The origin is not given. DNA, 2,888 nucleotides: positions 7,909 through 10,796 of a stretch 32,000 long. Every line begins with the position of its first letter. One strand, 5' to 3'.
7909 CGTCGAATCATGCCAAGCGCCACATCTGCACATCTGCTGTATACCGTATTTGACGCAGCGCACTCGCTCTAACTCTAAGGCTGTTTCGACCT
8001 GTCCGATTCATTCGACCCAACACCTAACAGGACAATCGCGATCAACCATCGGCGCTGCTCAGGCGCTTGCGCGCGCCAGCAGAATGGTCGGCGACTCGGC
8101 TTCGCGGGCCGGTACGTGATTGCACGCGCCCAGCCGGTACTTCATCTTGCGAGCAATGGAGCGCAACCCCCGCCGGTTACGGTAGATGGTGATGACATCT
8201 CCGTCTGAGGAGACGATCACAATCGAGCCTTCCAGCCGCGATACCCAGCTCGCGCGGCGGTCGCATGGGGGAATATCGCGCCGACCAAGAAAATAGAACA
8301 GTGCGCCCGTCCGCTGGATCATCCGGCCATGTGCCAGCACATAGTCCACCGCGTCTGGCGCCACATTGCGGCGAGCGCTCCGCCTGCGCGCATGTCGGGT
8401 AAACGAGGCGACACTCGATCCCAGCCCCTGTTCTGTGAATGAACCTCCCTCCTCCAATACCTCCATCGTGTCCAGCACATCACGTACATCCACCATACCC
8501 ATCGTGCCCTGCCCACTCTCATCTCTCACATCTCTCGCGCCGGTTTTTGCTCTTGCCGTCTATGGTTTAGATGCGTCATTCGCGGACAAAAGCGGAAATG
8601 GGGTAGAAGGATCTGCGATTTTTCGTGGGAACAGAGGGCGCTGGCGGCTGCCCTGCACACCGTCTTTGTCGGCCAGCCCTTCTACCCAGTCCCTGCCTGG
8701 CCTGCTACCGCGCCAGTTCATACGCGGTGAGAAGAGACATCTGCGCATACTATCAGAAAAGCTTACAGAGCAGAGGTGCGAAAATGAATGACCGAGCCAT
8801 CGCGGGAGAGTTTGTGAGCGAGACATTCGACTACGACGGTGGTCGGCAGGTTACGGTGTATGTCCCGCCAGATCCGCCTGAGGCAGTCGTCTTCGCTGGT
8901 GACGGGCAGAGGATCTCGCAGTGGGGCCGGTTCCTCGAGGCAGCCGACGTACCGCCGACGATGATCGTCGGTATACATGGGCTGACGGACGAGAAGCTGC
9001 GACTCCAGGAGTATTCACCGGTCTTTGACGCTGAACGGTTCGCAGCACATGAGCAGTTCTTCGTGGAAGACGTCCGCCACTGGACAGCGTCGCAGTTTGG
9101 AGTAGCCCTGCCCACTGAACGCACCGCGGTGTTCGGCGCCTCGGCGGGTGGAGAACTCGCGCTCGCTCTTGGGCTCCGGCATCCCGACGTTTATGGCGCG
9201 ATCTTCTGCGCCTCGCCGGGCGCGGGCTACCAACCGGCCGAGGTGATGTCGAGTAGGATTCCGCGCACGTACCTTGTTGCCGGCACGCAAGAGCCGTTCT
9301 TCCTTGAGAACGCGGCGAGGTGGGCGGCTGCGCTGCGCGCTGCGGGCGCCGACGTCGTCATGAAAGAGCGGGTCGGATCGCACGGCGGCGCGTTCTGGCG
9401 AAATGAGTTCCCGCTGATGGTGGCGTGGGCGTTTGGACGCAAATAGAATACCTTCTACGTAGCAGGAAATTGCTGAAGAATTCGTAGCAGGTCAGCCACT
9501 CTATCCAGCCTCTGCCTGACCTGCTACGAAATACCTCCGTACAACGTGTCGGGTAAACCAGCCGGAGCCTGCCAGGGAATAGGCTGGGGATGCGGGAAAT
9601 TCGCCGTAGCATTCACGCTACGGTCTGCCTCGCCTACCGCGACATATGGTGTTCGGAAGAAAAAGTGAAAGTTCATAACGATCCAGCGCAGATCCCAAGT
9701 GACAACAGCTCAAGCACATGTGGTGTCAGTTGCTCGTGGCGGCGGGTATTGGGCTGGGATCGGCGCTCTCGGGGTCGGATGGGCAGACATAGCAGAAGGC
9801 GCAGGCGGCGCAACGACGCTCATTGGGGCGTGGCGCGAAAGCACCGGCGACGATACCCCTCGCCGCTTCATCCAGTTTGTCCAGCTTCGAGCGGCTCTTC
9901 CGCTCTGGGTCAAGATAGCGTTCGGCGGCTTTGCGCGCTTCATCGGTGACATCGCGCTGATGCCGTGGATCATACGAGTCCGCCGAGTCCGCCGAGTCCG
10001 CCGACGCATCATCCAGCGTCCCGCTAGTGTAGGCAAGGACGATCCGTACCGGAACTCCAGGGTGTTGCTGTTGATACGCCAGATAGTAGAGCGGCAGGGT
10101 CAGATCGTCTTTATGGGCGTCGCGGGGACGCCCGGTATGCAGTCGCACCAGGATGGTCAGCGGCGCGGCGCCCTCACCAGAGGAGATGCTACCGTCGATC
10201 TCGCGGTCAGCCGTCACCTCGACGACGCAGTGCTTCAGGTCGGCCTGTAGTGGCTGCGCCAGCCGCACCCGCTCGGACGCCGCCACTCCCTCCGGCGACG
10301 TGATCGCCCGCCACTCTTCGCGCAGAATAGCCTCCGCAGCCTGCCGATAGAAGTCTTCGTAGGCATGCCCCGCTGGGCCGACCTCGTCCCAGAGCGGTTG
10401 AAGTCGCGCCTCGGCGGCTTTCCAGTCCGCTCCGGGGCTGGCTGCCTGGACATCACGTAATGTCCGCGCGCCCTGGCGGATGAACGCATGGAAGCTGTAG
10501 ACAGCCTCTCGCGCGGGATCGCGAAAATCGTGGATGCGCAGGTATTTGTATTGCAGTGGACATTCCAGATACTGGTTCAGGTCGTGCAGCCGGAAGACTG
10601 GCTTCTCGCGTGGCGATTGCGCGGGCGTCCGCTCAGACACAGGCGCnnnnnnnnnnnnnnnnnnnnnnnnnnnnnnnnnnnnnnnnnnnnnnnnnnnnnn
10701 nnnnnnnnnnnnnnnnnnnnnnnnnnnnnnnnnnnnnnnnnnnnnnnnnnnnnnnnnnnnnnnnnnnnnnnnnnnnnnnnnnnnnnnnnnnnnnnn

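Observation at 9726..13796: Unusual single-polypeptide architecture: HEXXH peptidase + full UvrD motif set + four-Cys PD-(D/E)XK nuclease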

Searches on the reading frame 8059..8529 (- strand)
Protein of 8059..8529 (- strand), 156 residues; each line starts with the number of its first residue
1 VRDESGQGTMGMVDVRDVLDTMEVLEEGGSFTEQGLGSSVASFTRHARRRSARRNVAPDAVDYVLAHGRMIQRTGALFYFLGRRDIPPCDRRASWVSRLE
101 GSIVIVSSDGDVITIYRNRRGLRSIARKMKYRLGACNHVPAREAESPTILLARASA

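Call 9: search_protein_families(library=pfam, proteins=[window:8059-8529:-], max_evalue=0.01)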
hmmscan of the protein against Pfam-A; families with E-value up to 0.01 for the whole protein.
window:8059-8529:- (156 aa): 1 family
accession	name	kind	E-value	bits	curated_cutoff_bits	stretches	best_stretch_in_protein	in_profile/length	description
PF14076.12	DUF4258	-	0.00011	22.8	25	1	43-75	1-33/71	Domain of unknown function (DUF4258)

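Call 80: search_protein_families(library=padloc, proteins=[window:8059-8529:-], max_evalue=0.01)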
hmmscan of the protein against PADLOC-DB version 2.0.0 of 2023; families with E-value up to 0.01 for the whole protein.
window:8059-8529:- (156 aa): 0 families

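Call 81: search_protein_families(library=phrogs, proteins=[window:8059-8529:-], max_evalue=0.01)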
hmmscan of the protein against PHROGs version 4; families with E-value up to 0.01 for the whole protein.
window:8059-8529:- (156 aa): 0 families

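Call 116: search_protein_families(library=pfam, alignment_id=A5, max_evalue=1)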
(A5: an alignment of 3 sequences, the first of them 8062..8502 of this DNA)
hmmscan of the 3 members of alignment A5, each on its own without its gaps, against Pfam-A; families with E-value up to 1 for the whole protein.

A. member 1, window:8062-8502:- (147 aa): 1 family
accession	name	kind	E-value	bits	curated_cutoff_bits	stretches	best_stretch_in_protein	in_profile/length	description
PF14076.12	DUF4258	-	0.00012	22.8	25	1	34-66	1-33/71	Domain of unknown function (DUF4258)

B. families by the number of members that match (of 3 scanned): 2 families
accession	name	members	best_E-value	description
PF14076.12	DUF4258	3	0.00011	Domain of unknown function (DUF4258)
PF24538.1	DUF7599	1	0.19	Domain of unknown function (DUF7599)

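Call 117: search_solved_structures(query=A5, max_evalue=5, show_alignments=2)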
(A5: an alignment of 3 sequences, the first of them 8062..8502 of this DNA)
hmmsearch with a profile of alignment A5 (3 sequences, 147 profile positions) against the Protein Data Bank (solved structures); distinct sequences matched with E-value up to 5: 3.
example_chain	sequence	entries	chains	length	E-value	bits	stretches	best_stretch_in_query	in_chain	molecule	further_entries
3h1n_A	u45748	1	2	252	0.46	13.4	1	44-97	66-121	Probable glutathione S-transferase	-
6z1p_BD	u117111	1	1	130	0.81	12.6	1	38-76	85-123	IGR motif protein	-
3ia0_A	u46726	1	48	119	0.96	12.3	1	36-129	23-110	Ethanolamine utilization protein eutS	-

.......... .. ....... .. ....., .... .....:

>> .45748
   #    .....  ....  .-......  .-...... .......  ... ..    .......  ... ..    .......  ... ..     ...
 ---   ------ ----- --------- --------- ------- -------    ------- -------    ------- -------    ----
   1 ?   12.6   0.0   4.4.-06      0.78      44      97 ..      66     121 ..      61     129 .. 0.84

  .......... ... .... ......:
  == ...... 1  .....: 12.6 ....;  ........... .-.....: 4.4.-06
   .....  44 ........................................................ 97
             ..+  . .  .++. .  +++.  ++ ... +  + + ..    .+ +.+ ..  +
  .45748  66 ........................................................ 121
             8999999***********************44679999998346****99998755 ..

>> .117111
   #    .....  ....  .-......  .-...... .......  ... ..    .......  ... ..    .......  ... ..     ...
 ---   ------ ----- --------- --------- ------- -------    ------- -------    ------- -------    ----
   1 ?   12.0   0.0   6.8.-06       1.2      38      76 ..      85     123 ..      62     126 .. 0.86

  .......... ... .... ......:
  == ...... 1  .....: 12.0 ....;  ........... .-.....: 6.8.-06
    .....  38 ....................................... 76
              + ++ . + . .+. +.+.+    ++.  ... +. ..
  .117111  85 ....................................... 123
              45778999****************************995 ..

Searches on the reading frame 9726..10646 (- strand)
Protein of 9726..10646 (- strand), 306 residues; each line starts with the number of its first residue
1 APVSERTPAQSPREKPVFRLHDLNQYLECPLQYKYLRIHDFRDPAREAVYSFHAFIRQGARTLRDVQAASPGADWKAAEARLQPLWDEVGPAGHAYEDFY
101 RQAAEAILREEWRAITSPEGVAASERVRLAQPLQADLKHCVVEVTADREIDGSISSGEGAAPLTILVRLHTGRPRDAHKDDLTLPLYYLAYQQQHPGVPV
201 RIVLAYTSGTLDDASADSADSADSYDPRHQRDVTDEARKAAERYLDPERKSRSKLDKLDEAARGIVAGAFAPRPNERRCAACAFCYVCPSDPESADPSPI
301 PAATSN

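Call 15: search_solved_structures(query=window:9726-10646:-, max_evalue=1, show_alignments=3)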
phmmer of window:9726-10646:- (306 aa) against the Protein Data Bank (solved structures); distinct sequences matched with E-value up to 1: 0.

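Call 20: search_solved_structures(query=A1, max_evalue=1, show_alignments=4)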
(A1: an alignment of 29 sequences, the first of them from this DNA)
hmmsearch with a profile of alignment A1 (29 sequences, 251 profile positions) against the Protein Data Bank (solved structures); distinct sequences matched with E-value up to 1: 4.
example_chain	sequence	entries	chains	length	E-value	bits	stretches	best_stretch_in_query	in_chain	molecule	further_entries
9d83_C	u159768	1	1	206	0.0043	20.1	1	69-166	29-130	Gp34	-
9iac_A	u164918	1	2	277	0.14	15.2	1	147-248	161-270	Similar to tr|Q3MCC8|Q3MCC8_ANAVT Hypothetical protein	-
9iab_A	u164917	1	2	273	0.24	14.4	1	139-248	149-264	PD-(D/E)XK endonuclease-like domain-containing protein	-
3x17_B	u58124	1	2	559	0.89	12.6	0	32-110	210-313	Endoglucanase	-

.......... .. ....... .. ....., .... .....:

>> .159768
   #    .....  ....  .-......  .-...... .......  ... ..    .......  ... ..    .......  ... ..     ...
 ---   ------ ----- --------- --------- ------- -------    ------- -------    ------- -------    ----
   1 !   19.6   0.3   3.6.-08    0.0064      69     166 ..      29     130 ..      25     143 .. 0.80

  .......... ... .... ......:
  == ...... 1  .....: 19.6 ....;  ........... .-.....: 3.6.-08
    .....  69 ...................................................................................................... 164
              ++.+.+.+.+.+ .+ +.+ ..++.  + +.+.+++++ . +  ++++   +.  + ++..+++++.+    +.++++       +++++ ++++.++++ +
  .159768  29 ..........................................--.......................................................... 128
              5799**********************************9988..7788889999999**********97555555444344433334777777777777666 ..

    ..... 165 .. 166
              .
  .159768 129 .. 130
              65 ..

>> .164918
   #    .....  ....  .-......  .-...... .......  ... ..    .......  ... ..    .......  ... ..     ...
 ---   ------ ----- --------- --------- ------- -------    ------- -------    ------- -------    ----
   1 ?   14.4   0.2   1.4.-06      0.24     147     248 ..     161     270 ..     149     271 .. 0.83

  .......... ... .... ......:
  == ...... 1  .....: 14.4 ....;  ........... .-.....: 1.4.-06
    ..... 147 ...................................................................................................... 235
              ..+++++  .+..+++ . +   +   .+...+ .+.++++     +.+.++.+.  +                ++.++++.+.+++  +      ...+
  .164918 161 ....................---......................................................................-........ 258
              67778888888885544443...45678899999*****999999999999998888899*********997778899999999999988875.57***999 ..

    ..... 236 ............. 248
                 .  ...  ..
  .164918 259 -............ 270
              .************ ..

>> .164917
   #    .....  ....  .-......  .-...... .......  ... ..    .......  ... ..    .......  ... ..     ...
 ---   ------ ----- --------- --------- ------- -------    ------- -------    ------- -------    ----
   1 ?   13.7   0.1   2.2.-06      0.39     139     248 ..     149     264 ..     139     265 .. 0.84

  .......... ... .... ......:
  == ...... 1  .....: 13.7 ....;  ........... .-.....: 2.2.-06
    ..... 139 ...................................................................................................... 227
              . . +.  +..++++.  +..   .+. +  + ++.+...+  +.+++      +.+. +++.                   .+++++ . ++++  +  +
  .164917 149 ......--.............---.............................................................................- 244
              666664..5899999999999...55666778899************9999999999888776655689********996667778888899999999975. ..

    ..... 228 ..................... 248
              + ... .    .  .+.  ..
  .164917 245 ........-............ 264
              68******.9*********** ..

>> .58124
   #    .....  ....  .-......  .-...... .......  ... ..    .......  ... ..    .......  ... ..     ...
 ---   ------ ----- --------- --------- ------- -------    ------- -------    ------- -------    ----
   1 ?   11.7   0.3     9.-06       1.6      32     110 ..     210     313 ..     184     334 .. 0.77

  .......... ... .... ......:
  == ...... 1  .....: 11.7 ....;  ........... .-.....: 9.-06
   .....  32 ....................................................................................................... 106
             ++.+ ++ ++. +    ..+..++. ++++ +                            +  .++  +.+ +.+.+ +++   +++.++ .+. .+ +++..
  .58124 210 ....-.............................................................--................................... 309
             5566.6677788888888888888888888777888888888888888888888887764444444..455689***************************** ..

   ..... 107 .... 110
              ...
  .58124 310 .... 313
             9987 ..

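Call 31: predict_structure(alignment_id=A1)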
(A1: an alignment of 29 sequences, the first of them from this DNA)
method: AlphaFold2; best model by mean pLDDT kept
length: 286 residues; sequences in the alignment: 29
mean_pLDDT: 86.1   pTM: 0.79
mean pLDDT of the five models: 86.1, 86.0, 84.5, 83.5, 82.6
residues with pLDDT >= 90: 149; 70-90: 100; 50-70: 28; < 50: 9
segments of 3 or more residues with pLDDT < 50: 207-209, 212-216
pLDDT, mean of each block of 10 residues (from residue 1): 84 94 91 76 89 90 94 95 88 90 82 69 92 94 81 91 87 96 96 85 51 52 95 97 96 97 87 84 66
secondary structure, 60 per line:
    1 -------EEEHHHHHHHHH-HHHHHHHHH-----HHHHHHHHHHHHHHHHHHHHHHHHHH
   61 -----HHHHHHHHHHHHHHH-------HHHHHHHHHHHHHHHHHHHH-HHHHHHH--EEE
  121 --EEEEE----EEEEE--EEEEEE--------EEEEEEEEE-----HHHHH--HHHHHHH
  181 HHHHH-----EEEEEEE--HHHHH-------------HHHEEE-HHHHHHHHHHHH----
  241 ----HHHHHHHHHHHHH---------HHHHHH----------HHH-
elements in order: E8-10 H11-19 H21-29 H35-60 H66-80 H88-107 H109-115 E118-120 E123-127 E132-136 E139-144 E153-161 H167-171 H174-185 E191-197 H200-204 E221-223 H225-236 H245-257 H267-272

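Call 34: fold_search(model_id=the predicted structure, library=pdb)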
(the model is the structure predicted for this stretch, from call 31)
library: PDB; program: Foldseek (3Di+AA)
matches with E <= 10: 569; with E <= 0.001: 14
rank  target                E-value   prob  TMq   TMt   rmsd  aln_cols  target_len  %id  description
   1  9iab_A                1.8e-07  1.00  0.49  0.52  12.3       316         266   12  Structure of the Argonaute-associated Cas4 family protein 1 (ACE1) from Chroococcidiopsis thermalis (CtACE1) (released 2025-04-23)
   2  9iab_B                2.1e-06  1.00  0.52  0.55   8.7       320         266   12  Structure of the Argonaute-associated Cas4 family protein 1 (ACE1) from Chroococcidiopsis thermalis (CtACE1) (released 2025-04-23)
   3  7sjr_A                2.1e-05  1.00  0.51  0.19   5.9       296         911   19  Cryo-EM structure of AdnA-AdnB(W325A) in complex with DNA and AMPPNP (released 2021-12-22)
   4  9np6_A                2.5e-05  1.00  0.47  0.19   6.9       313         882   17  Cryo-EM structure of AdnA(D934A)-AdnB(D1014A) in complex with AMPPNP and blunt end DNA (released 2025-03-19)
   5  9iac_B                2.7e-05  1.00  0.51  0.53   9.3       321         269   11  Structure of the Argonaute-associated Cas4 family protein 1 (ACE1) from Microcystis aeruginosa (MaACE1) (released 2025-04-23)
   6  9iac_A                2.8e-05  1.00  0.52  0.55   5.6       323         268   10  Structure of the Argonaute-associated Cas4 family protein 1 (ACE1) from Microcystis aeruginosa (MaACE1) (released 2025-04-23)
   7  4cej_B                7.2e-05  1.00  0.57  0.17   7.4       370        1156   14  Crystal structure of AddAB-DNA-ADPNP complex at 3 Angstrom resolution (released 2014-03-12)
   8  6ppr_A                7.6e-05  1.00  0.54  0.22   5.8       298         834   17  Cryo-EM structure of AdnA(D934A)-AdnB(D1014A) in complex with AMPPNP and DNA (released 2019-11-20)
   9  3u44_B                1.2e-04  1.00  0.42  0.13   5.6       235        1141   12  Crystal structure of AddAB-DNA complex (released 2012-03-21)
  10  4ic1_D                1.7e-04  1.00  0.36  0.47   9.8       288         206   12  Crystal structure of SSO0001 (released 2013-01-16)
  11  4ic1_B                2.6e-04  1.00  0.35  0.46  10.0       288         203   12  Crystal structure of SSO0001 (released 2013-01-16)
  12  4ic1_A                2.9e-04  1.00  0.35  0.46  10.1       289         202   12  Crystal structure of SSO0001 (released 2013-01-16)
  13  4ceh_B                6.9e-04  1.00  0.43  0.13   5.8       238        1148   15  Crystal structure of AddAB with a forked DNA substrate (released 2014-03-12)
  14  8d3q_J                8.2e-04  1.00  0.32  0.45  12.1       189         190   12  Type I-C Cas4-Cas1-Cas2 complex bound to a PAM/NoPAM prespacer (released 2022-11-02)
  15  7lw7                  1.2e-03  0.99  0.37  0.38  12.3       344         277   12  Human Exonuclease 5 crystal structure (released 2021-07-14)
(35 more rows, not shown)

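Call 80: search_protein_families(library=padloc, proteins=[window:9726-10646:-], max_evalue=0.01)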
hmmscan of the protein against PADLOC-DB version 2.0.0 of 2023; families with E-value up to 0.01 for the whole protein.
window:9726-10646:- (306 aa): 3 families
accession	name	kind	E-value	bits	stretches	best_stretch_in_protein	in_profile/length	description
PDLC00943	Cas4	-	0.00067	17.7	0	245-289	133-179/180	CRISPR-associated protein Cas4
PDLC01250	Cas4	-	0.00082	17.7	1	246-289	125-168/168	"CAS-I,CAS-II,CAS-III,CAS-IV,CAS-V,CAS-VI; acquisition_associated"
PDLC01447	Cas4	-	0.0037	15.8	0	23-289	10-158/161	"CAS-I,CAS-II,CAS-III,CAS-IV,CAS-V,CAS-VI; acquisition_associated"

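Call 81: search_protein_families(library=phrogs, proteins=[window:9726-10646:-], max_evalue=0.01)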
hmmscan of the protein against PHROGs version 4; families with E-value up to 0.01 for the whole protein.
window:9726-10646:- (306 aa): 0 families
